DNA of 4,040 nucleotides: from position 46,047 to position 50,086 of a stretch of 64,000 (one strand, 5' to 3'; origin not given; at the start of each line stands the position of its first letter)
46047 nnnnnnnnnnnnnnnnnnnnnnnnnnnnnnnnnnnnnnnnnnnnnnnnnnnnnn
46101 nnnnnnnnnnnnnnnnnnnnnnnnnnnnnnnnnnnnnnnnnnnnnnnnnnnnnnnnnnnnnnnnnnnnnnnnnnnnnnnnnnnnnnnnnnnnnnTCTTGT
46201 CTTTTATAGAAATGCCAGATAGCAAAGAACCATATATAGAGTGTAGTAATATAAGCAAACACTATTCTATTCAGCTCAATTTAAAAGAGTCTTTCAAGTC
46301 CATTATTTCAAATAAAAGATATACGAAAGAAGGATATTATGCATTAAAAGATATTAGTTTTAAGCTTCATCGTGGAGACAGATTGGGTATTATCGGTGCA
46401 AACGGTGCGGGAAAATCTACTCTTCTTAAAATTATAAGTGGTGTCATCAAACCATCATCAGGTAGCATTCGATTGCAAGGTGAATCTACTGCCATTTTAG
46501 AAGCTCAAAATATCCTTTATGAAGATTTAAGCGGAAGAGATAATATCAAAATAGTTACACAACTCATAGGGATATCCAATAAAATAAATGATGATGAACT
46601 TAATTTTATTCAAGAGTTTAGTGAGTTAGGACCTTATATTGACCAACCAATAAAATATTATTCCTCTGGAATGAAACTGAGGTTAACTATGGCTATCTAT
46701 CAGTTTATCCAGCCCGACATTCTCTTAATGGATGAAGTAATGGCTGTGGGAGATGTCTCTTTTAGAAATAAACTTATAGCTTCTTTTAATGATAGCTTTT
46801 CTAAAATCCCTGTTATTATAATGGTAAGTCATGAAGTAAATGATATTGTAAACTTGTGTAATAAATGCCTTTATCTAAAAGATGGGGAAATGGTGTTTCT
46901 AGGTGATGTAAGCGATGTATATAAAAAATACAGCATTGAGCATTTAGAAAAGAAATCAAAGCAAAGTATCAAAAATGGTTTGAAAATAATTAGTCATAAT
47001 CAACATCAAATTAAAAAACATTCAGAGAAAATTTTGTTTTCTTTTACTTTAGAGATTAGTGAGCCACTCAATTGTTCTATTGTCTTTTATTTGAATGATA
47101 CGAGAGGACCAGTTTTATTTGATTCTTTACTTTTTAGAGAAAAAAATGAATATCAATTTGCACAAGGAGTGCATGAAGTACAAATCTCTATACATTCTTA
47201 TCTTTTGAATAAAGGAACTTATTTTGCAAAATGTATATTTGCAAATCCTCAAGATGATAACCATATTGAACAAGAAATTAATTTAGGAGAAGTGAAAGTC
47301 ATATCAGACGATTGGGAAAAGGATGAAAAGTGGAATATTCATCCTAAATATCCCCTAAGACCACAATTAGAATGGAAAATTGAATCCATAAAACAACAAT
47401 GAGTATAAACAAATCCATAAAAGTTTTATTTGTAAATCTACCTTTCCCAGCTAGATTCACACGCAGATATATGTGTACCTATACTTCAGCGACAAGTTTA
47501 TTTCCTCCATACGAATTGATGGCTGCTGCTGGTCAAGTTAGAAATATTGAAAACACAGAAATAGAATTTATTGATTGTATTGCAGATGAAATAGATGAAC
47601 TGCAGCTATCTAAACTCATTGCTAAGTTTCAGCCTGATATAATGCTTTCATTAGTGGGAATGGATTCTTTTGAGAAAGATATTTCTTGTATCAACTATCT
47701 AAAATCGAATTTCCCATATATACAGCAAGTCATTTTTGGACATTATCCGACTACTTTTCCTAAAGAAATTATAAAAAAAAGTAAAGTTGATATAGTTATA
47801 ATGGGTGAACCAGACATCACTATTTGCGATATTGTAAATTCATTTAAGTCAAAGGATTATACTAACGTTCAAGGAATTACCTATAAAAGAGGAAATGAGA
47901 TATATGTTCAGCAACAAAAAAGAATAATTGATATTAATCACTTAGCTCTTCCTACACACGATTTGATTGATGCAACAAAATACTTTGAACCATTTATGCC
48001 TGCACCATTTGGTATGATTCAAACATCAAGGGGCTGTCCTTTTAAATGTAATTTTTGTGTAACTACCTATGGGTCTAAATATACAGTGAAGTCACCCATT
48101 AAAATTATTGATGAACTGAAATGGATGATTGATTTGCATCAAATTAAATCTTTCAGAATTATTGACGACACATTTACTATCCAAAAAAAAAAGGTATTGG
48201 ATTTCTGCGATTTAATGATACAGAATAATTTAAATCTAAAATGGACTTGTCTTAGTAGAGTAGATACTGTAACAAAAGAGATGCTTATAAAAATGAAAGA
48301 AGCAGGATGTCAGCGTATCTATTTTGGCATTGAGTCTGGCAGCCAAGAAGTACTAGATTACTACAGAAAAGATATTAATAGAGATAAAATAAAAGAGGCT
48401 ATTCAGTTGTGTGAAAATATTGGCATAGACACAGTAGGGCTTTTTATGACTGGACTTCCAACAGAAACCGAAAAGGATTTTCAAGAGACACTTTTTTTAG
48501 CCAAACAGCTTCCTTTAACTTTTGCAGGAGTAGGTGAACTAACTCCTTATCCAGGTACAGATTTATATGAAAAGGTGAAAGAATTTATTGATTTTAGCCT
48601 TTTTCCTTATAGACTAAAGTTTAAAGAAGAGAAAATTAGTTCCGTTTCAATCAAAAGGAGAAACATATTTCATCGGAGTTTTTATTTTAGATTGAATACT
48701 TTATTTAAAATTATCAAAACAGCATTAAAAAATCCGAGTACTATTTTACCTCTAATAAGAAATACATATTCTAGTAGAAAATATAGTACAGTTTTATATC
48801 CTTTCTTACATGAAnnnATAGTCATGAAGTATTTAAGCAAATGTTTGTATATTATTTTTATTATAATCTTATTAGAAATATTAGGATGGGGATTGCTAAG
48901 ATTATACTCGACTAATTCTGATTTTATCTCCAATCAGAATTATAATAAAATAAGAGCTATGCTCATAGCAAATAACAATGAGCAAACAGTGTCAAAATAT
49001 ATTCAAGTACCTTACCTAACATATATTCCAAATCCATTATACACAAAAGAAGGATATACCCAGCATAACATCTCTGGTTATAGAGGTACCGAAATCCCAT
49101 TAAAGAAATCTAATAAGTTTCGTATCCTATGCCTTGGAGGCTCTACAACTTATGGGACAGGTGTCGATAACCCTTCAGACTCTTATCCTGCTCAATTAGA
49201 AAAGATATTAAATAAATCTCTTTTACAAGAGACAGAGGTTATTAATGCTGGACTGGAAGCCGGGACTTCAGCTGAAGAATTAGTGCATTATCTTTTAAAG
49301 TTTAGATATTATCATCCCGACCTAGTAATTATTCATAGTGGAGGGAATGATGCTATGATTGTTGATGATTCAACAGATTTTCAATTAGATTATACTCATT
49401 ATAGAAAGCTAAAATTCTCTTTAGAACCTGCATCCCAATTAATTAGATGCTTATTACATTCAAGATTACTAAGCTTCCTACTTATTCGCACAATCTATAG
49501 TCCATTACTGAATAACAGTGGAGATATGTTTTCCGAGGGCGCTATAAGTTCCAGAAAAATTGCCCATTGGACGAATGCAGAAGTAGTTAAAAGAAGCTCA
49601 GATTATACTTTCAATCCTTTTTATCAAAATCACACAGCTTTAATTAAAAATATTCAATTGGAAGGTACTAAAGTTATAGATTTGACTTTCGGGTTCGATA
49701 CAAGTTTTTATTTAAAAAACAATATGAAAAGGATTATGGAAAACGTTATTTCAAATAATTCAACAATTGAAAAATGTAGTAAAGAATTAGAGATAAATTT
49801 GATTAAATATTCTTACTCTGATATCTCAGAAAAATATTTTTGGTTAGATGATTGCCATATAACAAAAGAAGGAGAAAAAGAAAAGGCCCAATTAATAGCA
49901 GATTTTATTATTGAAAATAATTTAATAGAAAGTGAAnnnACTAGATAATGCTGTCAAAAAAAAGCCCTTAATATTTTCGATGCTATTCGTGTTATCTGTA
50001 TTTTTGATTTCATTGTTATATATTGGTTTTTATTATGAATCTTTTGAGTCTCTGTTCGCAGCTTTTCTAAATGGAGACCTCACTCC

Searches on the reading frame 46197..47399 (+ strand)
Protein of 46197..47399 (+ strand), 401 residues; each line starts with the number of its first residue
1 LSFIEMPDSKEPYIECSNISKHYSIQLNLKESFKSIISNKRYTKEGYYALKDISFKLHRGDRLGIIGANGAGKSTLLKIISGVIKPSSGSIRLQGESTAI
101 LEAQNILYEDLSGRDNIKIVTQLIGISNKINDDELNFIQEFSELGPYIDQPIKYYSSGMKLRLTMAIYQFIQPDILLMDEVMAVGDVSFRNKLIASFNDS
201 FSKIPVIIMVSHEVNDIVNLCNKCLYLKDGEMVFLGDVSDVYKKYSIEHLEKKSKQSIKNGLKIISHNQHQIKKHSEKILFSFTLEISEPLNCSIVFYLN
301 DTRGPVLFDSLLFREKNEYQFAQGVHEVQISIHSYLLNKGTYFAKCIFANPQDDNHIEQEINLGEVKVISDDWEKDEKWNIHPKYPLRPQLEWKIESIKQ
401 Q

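Call 23: search_protein_families(library=pfam, proteins=[window:46197-47399:+], max_evalue=0.001)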
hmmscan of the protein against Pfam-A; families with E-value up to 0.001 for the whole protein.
window:46197-47399:+ (401 aa): 3 families
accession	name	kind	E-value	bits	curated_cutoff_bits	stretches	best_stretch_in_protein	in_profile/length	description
PF00005.33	ABC_tran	-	1.1e-21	78.4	25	1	50-182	1-136/137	ABC transporter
PF13304.12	AAA_21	-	2.2e-05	25.1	27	1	64-90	3-29/304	AAA domain, putative AbiEii toxin, Type IV TA system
PF13555.12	AAA_29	-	0.00059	20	27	0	54-88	16-50/61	P-loop containing region of AAA domain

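Call 45: search_protein_families(library=ncbifam, proteins=[window:46197-47399:+], max_evalue=0.00001)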
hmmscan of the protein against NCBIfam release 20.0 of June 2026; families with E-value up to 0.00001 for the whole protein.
window:46197-47399:+ (401 aa): 175 families (the best 25 are shown)
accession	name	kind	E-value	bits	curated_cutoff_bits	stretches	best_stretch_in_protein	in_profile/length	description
NF010066.0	PRK13546.1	equivalog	9.2e-48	162.9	320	1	15-261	6-252/264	teichoic acids export ABC transporter ATP-binding subunit TagH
NF010065.0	PRK13545.1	equivalog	4.7e-46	157.6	538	1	17-264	8-252/549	teichoic acids export protein ATP-binding subunit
NF050108.1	galactan_ABC_ATP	equivalog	2.7e-44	151.2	400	1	48-246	43-241/244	galactan export ABC transporter ATP-binding subunit Wzt/RfbE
TIGR01188.1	drrA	subfamily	1.4e-31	109.9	312.45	1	46-276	5-245/302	daunorubicin resistance ABC transporter, ATP-binding protein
TIGR04521.1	ECF_ATPase_2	equivalog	2.1e-26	92.6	330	2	46-100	17-71/279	energy-coupling factor transporter ATPase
NF047568.1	PSM_export_PmtC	equivalog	1.3e-23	83.9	375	1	40-277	8-243/290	phenol-soluble modulin export ABC transporter ATP-binding protein PmtC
TIGR03740.1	galliderm_ABC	subfamily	1.4e-23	83.7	309.75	1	40-238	8-208/223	lantibiotic protection ABC transporter ATP-binding subunit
NF010060.0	PRK13537.1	equivalog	4e-23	81.8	521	1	40-236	23-228/314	nodulation factor ABC transporter ATP-binding protein NodI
NF000355.4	ribo_prot_ABC_F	equivalog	7.6e-23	81.1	380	1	39-278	7-240/499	ribosomal protection-like ABC-F family protein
NF047565.1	PSM_export_PmtA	equivalog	1.6e-22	80.1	350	1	44-264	11-235/282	phenol-soluble modulin export ABC transporter ATP-binding protein PmtA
TIGR04520.1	ECF_ATPase_1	equivalog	3.2e-22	79.2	315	2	41-99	9-67/269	energy-coupling factor transporter ATPase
NF040840.2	tungstate_WtpC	equivalog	3.9e-22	79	440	1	48-248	14-225/347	tungstate ABC transporter ATP-binding protein WtpC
TIGR02142.1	modC_ABC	equivalog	6.9e-22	78.2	285.05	1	48-271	12-248/353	molybdenum ABC transporter ATP-binding protein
TIGR01186.1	proV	subfamily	6e-21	75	326.6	1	48-253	7-229/363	betaine/proline/choline family ABC transporter ATP-binding protein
NF010158.0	PRK13637.1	equivalog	1.5e-20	73.5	390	2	155-252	145-241/287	energy-coupling factor transporter ATPase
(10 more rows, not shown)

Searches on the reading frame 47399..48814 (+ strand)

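Call 23: search_protein_families(library=pfam, proteins=[window:47399-48814:+], max_evalue=0.001)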
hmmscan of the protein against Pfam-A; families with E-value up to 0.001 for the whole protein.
window:47399-48814:+ (472 aa): 2 families
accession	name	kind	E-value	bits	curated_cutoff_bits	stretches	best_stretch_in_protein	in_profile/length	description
PF04055.27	Radical_SAM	-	6.4e-26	91.9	29.5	1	207-367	1-165/166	Radical SAM superfamily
PF02310.24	B12-binding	-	0.00011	22.5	32.1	1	31-143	8-118/121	B12 binding domain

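Call 45: search_protein_families(library=ncbifam, proteins=[window:47399-48814:+], max_evalue=0.00001)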
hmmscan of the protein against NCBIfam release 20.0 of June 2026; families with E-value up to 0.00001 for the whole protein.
window:47399-48814:+ (472 aa): 26 families (the best 25 are shown)
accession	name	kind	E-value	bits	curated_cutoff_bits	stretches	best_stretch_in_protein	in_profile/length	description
TIGR03471.1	HpnJ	equivalog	8.4e-55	186.5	577.6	1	80-454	70-458/472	hopanoid biosynthesis associated radical SAM protein HpnJ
TIGR02026.1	BchE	equivalog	1e-52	179.6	481.35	1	33-427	18-420/497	magnesium-protoporphyrin IX monomethyl ester anaerobic oxidative cyclase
NF050148.1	rSAM_ApyD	equivalog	1.6e-46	159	750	1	91-399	87-399/645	RiPP biosynthesis radical SAM protein ApyD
TIGR04479.1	bcpD_PhpK_rSAM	subfamily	8.6e-40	136.5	600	1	141-375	183-414/504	PhpK family radical SAM P-methyltransferase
NF038361.1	rSAM_Sden_1168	equivalog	5.4e-35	121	575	1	128-392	197-472/560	Sden_1168 family B12-binding radical SAM P-methyltransferase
TIGR04014.1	B12_SAM_MJ_0865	equivalog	1e-34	120.1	360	1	99-395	59-360/434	methyl-coenzyme M reductase glutamine C-methyltransferase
TIGR04385.1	B12_rSAM_cofa1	equivalog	3.4e-30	105.6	450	1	40-370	23-363/438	B12 lower ligand biosynthesis radical SAM protein BzaD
NF033070.1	rSAM_AprD4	equivalog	4.7e-30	104.9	500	1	32-391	37-388/456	AprD4 family radical SAM diol-dehydratase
TIGR04367.1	HpnR_B12_rSAM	equivalog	6.8e-28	97.4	650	1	37-392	22-372/490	hopanoid C-3 methylase HpnR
TIGR04072.2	rSAM_ladder_B12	equivalog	1.7e-26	92.9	360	1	52-371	32-349/443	lipid biosynthesis B12-binding/radical SAM protein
NF040542.1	rSAM_RCCLKC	equivalog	2.3e-25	89.6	450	1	35-357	11-336/423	arsinothricin biosynthesis radical SAM protein ArsL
TIGR04013.1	B12_SAM_MJ_1487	hypoth_equivalog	6.2e-25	87.8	251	2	68-231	32-178/382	TIGR04013 family B12-binding domain/radical SAM domain-containing protein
TIGR04295.1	B12_rSAM_oligo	hypoth_equivalog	1e-21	77.1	400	1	37-325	25-315/422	TIGR04295 family B12-binding domain-containing radical SAM protein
TIGR03975.1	rSAM_ocin_1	subfamily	1.1e-21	77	281.85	1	127-368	179-427/606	RiPP maturation radical SAM C-methyltransferase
NF033712.0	B12_rSAM_KedN5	subfamily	1.2e-14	53.5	700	1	73-362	57-361/624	KedN5 family methylcobalamin-dependent radical SAM C-methyltransferase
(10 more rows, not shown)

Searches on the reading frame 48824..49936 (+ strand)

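Call 23: search_protein_families(library=pfam, proteins=[window:48824-49936:+], max_evalue=0.001)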
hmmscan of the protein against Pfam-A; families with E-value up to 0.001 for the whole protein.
window:48824-49936:+ (371 aa): 3 families
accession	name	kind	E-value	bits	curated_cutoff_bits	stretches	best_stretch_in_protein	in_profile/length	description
PF13472.12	Lipase_GDSL_2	-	6.1e-12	46.8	32.9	1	103-329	1-149/178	GDSL-like Lipase/Acylhydrolase family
PF25182.1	NonGDSL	-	2.3e-06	27.5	80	1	93-186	22-116/220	Non-GDSL lipase-like family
PF00657.28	Lipase_GDSL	-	9.3e-05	23.1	23.6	1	101-179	1-91/208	GDSL-like Lipase/Acylhydrolase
